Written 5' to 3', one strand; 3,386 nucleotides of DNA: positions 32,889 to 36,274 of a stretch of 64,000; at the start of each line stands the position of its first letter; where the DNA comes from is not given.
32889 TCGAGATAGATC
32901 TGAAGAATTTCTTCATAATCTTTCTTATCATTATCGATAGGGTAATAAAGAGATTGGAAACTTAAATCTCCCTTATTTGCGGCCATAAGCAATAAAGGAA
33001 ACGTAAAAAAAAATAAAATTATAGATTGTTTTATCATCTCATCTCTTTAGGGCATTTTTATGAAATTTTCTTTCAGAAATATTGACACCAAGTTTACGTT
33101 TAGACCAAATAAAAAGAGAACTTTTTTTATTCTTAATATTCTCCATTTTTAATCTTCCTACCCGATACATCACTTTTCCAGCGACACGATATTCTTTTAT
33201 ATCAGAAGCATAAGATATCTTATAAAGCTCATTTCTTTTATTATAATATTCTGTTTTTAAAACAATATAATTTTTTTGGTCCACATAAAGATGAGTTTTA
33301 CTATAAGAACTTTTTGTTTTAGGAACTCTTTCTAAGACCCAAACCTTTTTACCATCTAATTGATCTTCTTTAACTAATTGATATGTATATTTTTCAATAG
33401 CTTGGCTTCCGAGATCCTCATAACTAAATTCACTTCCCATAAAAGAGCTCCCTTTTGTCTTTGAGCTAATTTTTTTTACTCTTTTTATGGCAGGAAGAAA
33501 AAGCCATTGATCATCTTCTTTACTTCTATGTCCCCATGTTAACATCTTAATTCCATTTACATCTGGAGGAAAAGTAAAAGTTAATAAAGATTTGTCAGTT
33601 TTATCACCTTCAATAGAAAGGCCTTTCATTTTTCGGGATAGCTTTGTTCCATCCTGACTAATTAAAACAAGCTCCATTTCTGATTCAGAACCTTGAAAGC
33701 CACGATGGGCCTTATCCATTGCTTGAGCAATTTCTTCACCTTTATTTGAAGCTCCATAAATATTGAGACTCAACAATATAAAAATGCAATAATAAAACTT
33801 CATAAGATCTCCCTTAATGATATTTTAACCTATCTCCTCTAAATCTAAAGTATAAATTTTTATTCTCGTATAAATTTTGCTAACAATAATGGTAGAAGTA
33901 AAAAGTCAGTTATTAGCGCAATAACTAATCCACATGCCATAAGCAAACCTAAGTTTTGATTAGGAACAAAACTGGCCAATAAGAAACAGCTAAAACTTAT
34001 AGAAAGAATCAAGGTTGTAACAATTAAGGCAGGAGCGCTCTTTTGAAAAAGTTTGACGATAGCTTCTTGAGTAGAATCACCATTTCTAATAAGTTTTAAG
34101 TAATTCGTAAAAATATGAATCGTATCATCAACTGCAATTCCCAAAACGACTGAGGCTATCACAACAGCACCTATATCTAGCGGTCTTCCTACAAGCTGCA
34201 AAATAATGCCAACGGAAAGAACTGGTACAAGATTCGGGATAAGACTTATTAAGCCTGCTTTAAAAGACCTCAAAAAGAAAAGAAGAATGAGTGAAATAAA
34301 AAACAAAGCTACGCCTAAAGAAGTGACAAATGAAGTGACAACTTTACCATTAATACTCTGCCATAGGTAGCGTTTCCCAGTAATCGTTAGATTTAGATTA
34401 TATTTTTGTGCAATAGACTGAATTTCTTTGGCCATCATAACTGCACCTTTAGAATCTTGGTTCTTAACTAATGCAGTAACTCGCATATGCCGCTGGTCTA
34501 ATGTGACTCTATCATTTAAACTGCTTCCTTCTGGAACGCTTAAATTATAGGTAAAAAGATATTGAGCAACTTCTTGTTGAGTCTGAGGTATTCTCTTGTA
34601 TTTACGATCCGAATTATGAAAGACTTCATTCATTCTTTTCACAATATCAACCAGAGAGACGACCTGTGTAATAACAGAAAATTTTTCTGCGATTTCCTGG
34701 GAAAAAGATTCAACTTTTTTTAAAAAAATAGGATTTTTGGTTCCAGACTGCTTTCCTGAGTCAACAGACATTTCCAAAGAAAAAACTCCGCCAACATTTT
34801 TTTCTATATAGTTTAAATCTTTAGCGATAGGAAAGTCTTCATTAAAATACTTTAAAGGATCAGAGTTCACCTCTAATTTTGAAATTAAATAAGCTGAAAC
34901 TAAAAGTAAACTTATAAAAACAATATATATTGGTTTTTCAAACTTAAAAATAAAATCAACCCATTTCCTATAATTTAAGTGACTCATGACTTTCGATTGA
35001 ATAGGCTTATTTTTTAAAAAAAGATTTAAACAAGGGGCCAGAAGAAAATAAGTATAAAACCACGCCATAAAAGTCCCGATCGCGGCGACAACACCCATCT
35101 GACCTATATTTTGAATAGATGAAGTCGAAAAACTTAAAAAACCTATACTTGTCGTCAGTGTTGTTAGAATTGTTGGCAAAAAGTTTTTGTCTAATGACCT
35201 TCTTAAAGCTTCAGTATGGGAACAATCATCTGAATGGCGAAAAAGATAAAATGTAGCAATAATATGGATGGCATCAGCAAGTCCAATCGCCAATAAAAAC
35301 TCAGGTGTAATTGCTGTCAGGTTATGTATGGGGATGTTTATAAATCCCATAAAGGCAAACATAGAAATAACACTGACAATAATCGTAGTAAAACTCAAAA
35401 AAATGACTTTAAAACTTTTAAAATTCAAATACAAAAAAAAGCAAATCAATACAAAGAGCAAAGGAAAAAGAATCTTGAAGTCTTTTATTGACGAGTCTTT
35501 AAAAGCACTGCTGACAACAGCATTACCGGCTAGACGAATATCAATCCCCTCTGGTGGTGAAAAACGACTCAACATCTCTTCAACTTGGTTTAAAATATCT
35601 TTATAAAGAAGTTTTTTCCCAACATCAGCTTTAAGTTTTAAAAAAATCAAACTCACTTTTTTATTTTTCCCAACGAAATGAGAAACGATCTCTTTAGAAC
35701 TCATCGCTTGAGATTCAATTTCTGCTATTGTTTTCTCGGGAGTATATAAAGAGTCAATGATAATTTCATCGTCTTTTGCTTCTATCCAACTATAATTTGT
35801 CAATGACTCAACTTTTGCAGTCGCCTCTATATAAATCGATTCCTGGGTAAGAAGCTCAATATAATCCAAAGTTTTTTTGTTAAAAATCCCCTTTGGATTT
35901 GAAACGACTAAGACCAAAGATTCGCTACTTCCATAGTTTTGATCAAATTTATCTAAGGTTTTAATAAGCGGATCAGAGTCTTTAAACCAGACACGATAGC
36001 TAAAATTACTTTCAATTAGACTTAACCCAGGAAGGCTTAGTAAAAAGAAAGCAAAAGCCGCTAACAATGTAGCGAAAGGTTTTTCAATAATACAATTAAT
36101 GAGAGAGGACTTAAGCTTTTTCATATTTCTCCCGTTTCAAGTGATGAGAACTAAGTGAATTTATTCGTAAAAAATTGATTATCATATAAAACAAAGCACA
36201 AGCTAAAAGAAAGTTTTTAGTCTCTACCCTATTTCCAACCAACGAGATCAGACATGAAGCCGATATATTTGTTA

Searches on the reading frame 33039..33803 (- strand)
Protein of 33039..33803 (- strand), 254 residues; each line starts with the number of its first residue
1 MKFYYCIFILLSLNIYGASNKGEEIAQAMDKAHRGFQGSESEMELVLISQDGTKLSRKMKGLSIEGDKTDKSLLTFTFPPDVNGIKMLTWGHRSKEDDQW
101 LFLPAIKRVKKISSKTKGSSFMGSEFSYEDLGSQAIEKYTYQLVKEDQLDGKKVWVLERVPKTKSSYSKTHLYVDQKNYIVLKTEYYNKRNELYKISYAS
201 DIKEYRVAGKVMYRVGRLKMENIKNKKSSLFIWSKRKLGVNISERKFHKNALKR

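Call 7: search_protein_families(library=pfam, proteins=[window:33039-33803:-], max_evalue=0.001)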
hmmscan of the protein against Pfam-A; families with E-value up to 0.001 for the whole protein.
window:33039-33803:- (254 aa): 2 families
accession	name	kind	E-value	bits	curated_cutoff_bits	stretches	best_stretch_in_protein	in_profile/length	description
PF17131.11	LolA_like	-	4.2e-56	190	30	1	69-254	2-184/184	Outer membrane lipoprotein-sorting protein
PF07044.18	DUF1329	-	1.7e-12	47.8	23.1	1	152-211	262-323/368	Protein of unknown function (DUF1329)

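Call 34: search_protein_families(library=ncbifam, proteins=[window:33039-33803:-], max_evalue=0.001)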
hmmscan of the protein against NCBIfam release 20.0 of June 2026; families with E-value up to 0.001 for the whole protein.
window:33039-33803:- (254 aa): 0 families

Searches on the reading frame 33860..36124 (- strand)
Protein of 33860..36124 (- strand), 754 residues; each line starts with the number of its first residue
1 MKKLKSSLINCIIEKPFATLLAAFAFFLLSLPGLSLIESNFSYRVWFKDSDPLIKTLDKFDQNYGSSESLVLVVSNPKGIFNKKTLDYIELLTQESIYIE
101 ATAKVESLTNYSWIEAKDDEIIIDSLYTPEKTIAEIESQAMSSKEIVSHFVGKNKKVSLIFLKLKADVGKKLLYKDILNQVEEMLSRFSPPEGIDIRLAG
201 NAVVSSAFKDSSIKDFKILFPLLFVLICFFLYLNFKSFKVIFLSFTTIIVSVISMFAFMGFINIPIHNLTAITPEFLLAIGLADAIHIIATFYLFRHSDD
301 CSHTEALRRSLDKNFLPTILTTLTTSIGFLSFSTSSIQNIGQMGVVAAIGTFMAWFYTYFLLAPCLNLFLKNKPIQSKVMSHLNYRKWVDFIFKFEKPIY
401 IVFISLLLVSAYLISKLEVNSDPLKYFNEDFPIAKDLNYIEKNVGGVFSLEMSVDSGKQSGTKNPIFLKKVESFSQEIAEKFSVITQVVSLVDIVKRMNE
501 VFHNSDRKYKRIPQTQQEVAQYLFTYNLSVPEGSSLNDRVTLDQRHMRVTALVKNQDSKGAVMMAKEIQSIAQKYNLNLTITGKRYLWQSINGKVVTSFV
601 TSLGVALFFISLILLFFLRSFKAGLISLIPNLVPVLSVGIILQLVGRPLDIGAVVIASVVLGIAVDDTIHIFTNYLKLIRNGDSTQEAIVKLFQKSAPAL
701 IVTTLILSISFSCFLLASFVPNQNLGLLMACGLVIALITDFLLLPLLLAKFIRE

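Call 7: search_protein_families(library=pfam, proteins=[window:33860-36124:-], max_evalue=0.001)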
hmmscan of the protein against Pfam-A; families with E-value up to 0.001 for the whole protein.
window:33860-36124:- (754 aa): 3 families
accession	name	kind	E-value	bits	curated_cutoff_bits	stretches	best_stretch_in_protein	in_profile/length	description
PF03176.21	MMPL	-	1.1e-29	103.9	20.5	2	130-368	61-300/333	MMPL family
PF00873.25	ACR_tran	-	5.1e-11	41.5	28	2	161-362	813-1013/1021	AcrB/AcrD/AcrF family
PF02460.24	Patched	-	3.6e-08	33.7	23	1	238-367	28-155/156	Patched SSD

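Call 34: search_protein_families(library=ncbifam, proteins=[window:33860-36124:-], max_evalue=0.001)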
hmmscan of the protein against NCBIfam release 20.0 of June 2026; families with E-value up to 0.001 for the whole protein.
window:33860-36124:- (754 aa): 11 families
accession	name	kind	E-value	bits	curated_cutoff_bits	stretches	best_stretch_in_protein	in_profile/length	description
TIGR00921.1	2A067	subfamily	1.8e-65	221.3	351.9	2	24-369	12-346/733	hydrophobe/amphiphile efflux-3 (HAE3) family transporter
TIGR03480.1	HpnN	hypoth_equivalog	2.4e-40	138.3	751.85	3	120-427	172-479/862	hopanoid biosynthesis associated RND transporter like protein HpnN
TIGR00833.1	actII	subfamily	2.3e-30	105.6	874.7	2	154-490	114-454/910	MMPL family RND transporter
NF052374.1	HopndTporHpnN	equivalog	1.8e-22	79.3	1100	2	192-426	250-481/858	hopanoid transporter HpnN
TIGR00915.1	2A0602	subfamily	4.6e-09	34.7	940.35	2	596-716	337-458/1050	efflux RND transporter permease subunit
NF000282.2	RND_permease_1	subfamily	7.7e-08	30.7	1250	2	596-712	336-453/1029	multidrug efflux RND transporter permease subunit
NF007842.1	PRK10555.1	equivalog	1.7e-06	26.1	1854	1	144-315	275-439/1036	multidrug efflux RND transporter permease AcrD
NF007133.0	PRK09579.1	equivalog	3.9e-06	24.7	1763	1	583-753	322-490/1017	multidrug efflux RND transporter permease subunit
TIGR00916.1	2A0604s01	subfamily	4e-06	26.6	148.6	0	197-354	71-226/231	SecD/SecF family protein translocase subunit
NF033617.1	RND_permease_2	subfamily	1.3e-05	23.4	1250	0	175-288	296-404/1009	multidrug efflux RND transporter permease subunit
NF000037.1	RND_perm_OqxB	exception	0.00022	19.1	2200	1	597-750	341-497/1050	multidrug efflux RND transporter permease subunit OqxB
